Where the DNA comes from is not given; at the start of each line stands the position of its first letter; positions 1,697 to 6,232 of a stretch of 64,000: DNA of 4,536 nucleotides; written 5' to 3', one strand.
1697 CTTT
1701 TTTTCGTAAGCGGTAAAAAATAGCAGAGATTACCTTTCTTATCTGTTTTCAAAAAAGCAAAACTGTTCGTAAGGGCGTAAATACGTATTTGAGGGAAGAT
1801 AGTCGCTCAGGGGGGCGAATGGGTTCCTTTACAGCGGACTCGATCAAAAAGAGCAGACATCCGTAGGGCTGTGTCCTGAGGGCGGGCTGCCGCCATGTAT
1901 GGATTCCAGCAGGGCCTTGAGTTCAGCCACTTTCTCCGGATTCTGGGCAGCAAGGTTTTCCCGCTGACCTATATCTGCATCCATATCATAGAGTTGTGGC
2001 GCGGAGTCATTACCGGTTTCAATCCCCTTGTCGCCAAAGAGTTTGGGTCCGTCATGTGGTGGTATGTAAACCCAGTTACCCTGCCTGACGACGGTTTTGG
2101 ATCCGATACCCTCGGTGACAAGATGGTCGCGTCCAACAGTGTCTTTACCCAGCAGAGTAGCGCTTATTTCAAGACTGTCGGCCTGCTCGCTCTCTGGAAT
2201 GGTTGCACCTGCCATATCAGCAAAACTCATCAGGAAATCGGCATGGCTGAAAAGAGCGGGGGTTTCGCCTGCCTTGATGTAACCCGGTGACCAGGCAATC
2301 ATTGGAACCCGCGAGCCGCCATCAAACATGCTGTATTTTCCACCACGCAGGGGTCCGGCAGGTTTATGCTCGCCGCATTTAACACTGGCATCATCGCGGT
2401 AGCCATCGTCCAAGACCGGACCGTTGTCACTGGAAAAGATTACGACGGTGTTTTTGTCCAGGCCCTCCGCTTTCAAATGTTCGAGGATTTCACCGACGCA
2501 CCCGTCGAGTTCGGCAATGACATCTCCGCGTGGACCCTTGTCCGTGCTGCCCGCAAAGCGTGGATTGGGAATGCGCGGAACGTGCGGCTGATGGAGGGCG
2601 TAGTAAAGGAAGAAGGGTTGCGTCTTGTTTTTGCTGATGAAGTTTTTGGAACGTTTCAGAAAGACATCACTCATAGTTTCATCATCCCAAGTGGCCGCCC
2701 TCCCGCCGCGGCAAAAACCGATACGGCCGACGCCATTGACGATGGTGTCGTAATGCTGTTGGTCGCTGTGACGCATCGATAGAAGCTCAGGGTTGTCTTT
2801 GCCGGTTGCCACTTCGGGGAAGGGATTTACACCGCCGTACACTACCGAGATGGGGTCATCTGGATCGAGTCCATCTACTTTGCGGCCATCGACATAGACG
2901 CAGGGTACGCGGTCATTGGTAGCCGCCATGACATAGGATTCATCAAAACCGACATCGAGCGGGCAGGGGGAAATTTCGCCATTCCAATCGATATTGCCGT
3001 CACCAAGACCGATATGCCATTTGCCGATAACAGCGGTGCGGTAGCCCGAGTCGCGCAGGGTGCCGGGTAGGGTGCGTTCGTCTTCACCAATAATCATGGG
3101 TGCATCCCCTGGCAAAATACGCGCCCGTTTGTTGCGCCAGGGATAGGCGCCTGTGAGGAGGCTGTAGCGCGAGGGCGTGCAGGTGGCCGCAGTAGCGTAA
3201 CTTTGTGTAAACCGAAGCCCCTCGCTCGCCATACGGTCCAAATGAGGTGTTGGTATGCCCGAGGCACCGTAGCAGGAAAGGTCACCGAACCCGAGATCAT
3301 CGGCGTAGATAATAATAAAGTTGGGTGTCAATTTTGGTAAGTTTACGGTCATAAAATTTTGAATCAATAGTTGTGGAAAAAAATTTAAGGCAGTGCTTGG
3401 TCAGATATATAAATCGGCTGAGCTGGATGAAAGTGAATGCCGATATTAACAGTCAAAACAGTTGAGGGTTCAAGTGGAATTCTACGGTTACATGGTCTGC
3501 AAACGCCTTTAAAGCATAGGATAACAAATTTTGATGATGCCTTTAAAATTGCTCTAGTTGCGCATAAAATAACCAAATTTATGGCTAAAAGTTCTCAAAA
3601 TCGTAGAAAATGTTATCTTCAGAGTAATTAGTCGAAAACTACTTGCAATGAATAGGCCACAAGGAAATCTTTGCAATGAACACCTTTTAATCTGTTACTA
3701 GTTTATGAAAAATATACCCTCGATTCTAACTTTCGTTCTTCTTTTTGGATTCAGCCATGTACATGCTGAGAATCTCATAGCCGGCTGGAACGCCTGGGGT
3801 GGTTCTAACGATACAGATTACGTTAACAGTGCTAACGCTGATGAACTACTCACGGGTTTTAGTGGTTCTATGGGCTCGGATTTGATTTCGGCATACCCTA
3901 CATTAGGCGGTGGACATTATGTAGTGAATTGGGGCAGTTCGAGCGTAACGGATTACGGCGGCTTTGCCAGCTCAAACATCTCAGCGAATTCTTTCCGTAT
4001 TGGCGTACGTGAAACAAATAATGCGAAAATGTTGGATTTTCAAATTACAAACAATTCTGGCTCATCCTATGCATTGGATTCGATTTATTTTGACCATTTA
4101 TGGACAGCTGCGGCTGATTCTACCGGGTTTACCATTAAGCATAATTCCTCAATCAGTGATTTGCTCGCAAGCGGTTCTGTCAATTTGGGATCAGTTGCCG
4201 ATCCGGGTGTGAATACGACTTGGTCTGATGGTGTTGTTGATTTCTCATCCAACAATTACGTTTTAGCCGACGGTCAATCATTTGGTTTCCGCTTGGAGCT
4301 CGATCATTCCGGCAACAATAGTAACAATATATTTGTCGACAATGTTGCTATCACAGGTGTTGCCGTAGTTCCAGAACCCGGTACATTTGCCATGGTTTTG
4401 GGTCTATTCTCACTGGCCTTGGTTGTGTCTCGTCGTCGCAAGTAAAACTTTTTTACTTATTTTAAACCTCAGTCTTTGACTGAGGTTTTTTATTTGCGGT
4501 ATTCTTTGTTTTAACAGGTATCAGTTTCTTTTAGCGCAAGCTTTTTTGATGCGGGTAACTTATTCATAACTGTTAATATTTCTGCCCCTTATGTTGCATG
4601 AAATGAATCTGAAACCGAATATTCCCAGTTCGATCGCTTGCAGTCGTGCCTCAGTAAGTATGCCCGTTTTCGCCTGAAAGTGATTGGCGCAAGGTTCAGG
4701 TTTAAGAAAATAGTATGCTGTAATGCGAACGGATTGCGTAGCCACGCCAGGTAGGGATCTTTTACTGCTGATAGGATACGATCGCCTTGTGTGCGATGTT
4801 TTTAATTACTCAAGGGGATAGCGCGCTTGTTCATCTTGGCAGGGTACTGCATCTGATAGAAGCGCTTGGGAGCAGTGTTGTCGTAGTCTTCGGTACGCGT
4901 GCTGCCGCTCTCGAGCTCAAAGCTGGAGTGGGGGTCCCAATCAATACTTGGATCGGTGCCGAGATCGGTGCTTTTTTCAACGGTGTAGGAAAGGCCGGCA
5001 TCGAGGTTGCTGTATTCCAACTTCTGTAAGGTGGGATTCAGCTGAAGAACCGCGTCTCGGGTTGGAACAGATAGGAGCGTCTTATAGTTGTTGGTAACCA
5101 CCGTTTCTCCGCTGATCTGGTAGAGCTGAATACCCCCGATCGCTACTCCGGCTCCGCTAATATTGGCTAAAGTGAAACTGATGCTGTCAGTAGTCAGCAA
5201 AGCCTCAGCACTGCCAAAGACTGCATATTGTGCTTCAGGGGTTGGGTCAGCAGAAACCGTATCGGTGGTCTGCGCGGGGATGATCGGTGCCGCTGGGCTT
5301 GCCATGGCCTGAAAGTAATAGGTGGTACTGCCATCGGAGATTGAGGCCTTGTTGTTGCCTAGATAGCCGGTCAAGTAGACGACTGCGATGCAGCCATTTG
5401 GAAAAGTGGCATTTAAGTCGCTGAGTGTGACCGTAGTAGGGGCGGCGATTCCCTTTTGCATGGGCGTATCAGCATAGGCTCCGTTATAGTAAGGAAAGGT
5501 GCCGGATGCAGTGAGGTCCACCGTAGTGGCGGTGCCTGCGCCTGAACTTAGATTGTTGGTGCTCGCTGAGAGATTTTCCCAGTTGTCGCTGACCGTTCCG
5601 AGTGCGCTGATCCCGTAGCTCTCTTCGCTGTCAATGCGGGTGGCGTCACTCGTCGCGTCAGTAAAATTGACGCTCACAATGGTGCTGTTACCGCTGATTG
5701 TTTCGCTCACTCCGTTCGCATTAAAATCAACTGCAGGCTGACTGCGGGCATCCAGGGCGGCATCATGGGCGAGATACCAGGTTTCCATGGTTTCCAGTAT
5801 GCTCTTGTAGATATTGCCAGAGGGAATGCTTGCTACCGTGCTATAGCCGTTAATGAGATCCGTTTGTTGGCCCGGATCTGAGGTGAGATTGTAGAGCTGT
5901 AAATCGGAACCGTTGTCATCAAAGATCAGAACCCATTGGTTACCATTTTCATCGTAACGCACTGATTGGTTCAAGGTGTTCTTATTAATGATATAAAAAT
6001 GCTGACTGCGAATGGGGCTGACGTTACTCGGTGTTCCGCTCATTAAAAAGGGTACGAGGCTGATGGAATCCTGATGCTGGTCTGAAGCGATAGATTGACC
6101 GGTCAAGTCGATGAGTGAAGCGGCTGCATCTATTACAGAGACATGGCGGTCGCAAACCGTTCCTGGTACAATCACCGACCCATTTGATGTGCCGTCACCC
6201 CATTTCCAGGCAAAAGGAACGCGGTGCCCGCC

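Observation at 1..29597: Sulfatase-dense polysaccharide utilisation island with no transporter or SusC/D pair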

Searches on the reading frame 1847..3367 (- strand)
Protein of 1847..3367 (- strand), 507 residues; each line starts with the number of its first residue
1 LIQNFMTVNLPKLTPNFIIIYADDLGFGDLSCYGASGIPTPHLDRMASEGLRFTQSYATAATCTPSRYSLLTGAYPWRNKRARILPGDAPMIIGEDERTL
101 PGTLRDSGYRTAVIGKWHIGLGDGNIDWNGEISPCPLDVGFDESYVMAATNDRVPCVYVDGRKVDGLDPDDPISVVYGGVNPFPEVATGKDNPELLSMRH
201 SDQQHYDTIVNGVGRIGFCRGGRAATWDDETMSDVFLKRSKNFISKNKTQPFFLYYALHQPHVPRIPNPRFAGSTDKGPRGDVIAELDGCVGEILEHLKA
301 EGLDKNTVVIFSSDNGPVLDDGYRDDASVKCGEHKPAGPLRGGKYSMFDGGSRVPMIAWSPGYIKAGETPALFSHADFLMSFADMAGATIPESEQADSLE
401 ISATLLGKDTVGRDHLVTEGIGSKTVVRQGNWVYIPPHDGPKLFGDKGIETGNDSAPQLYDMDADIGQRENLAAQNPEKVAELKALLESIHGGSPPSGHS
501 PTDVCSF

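Call 3: search_protein_families(library=pfam, proteins=[window:1847-3367:-])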
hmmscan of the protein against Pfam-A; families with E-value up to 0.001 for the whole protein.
window:1847-3367:- (507 aa): 2 families
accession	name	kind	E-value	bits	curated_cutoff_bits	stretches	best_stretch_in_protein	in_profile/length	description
PF00884.28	Sulfatase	-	2.9e-52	178.3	25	1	15-387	1-300/301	Sulfatase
PF01663.27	Phosphodiest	-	2.5e-08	34.4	23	0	23-76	7-57/342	Type I phosphodiesterase / nucleotide pyrophosphatase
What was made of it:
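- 1844..3367 (-): Cytoplasmic S1_15-type sulfatase (CTPSR motif, no signal peptide). Predicted exo-Gal/GalNAc-6-O-sulfatase. Pfam Sulfatase E 2.9e-52 (call 3).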

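Call 8: find_encoding_contigs(protein=window:1847-3352:-, flank=10000, max_places=6)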
Protein window:1847-3352:- (502 aa): no gene with exactly this product is on record in the collection.

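Call 9: find_encoding_contigs(protein=window:1847-3367:-, flank=10000, max_places=6)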
Protein window:1847-3367:- (507 aa): no gene with exactly this product is on record in the collection.

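Call 32: search_solved_structures(query=window:1847-3367:-, max_evalue=1e-20)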
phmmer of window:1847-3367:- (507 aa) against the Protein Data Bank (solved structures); distinct sequences matched with E-value up to 1e-20: 46.
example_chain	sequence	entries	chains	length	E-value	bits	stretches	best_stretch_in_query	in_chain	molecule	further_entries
7ozc_AAA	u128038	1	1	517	1.3e-151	509.3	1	14-484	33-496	Arylsulfatase A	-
6s20_C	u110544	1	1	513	6.5e-149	500.4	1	14-490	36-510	N-acetylgalactosamine-6-O-sulfatase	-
7oze_AAA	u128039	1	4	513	1e-146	493.1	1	14-493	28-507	Putative secreted sulfatase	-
9s7x_A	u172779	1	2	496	2.3e-140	472.2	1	16-493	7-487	Sulfatase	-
9s85_A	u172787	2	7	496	6.2e-139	467.5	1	16-493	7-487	Sulfatase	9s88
9bas_B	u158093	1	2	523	1.1e-138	466.6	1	7-490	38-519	S1_15A sulfatase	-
7p26_AAA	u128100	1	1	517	1.1e-136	460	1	12-487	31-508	Putative arylsulfatase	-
9bau_A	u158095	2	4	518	1e-135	456.8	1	14-490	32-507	S1_15B sulfatase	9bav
1e33_P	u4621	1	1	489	4.5e-48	167.6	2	247-412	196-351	Arylsulfatase A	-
1e2s_P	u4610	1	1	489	4.9e-48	167.5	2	247-414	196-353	Arylsulfatase A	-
1e1z_P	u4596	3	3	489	6.6e-48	167.1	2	247-414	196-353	Arylsulfatase A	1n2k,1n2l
1e3c_P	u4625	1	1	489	7.2e-48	167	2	247-414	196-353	Arylsulfatase A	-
1auk_A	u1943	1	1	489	1.5e-47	165.9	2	247-414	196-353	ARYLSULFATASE A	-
6prm_A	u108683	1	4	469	4.3e-47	164.4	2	14-123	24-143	exo-4S-kappa carrageenan S1 sulfatase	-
6psm_A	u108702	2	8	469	1.1e-45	159.8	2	14-123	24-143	exo-4S-kappa carrageenan S1 sulfatase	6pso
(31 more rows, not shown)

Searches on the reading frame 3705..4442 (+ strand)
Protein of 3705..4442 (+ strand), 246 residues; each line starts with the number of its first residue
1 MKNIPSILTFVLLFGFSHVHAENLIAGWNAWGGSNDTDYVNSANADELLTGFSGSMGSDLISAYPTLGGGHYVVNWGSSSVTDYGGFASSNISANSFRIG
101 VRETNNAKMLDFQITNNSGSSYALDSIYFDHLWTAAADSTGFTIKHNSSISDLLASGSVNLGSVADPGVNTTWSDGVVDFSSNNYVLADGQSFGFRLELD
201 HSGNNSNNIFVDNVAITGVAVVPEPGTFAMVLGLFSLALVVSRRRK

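Call 3: search_protein_families(library=pfam, proteins=[window:3705-4442:+])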
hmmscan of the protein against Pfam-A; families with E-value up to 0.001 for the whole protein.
window:3705-4442:+ (246 aa): 0 families

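Call 16: find_encoding_contigs(protein=window:3705-4442:+, flank=10000, max_places=6)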
Protein window:3705-4442:+ (246 aa): 2 contigs read that carry it; 2 places shown.
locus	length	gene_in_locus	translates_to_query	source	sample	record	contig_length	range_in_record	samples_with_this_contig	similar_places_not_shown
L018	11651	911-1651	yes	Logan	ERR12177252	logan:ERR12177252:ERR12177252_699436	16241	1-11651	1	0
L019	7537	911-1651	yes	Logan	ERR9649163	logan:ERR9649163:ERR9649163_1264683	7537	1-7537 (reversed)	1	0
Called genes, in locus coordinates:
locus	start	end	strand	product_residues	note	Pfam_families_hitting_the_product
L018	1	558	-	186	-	?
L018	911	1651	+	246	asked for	-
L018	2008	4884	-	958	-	PF00884:Sulfatase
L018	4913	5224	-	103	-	-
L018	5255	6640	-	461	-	PF00884:Sulfatase, PF01663:Phosphodiest, PF16347:SGSH_C (weak)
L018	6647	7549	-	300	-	PF12833:HTH_18, PF00165:HTH_AraC (weak)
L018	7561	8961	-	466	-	PF00884:Sulfatase, PF01663:Phosphodiest (faint), PF16347:SGSH_C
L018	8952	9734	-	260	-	-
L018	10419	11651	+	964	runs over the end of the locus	-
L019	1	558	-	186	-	?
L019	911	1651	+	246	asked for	-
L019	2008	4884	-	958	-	PF00884:Sulfatase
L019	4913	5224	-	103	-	-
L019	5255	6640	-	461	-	PF00884:Sulfatase, PF01663:Phosphodiest, PF16347:SGSH_C (weak)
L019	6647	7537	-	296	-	?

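Call 56: search_protein_families(library=ncbifam, proteins=[window:3705-4442:+], max_evalue=0.001)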
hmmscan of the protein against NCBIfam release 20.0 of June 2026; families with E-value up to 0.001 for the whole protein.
window:3705-4442:+ (246 aa): 4 families
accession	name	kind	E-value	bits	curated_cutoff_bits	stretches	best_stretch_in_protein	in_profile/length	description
NF038124.1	PEP_CTERM_TLD_A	exception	1.9e-05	24.4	100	1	199-245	188-235/235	PEP_CTERM-anchored TLD domain-containing protein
NF038129.1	PEP_NF038129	equivalog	3.1e-05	23.9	65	1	169-244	117-194/194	NF038129 family PEP-CTERM protein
NF038120.1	PEP_CTERM_QFxxD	subfamily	0.00028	20.8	80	1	201-245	175-215/215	NF038120 family PEP-CTERM protein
NF038125.1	PEP_CTERM_THxN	subfamily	0.0005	19.7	85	0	205-246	206-246/246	THxN family PEP-CTERM protein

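Call 82: search_protein_families(library=pfam, proteins=[window:3705-4442:+], max_evalue=1)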
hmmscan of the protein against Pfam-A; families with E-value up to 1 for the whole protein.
window:3705-4442:+ (246 aa): 1 family
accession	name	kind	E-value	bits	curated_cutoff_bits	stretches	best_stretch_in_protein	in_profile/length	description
PF07589.16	PEP-CTERM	-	0.0041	17.6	20.7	1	222-245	2-24/24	PEP-CTERM motif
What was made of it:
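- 3705..4445 (+): Secreted 246-aa protein with a C-terminal PEP-CTERM sorting tail (VPEPGTF...RRRK). Function unknown, possibly cell-surface. Weak PEP-CTERM matches (calls 56, 82).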

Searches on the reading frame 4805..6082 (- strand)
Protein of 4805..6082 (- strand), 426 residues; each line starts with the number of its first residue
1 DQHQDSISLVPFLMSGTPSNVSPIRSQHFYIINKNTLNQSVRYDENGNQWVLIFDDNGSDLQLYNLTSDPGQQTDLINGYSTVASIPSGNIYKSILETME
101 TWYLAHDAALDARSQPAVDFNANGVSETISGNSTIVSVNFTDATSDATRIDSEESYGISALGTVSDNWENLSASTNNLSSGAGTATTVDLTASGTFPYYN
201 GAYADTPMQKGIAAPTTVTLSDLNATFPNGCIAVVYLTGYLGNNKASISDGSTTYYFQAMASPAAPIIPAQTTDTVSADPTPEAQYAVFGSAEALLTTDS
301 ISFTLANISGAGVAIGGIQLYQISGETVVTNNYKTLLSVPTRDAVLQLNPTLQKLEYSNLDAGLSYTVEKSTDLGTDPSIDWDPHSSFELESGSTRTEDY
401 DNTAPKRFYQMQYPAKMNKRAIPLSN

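Call 82: search_protein_families(library=pfam, proteins=[window:4805-6082:-], max_evalue=1)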
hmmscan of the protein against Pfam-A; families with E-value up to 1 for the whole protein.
window:4805-6082:- (426 aa): 0 families
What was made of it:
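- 4802..7678 (-): Secreted 958-aa sulfatase (CAPNR motif) with an insertion in the catalytic domain and a C-terminal extension of about 430 aa that matches no Pfam model. No Pfam hit for the C-terminal part (call 82).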
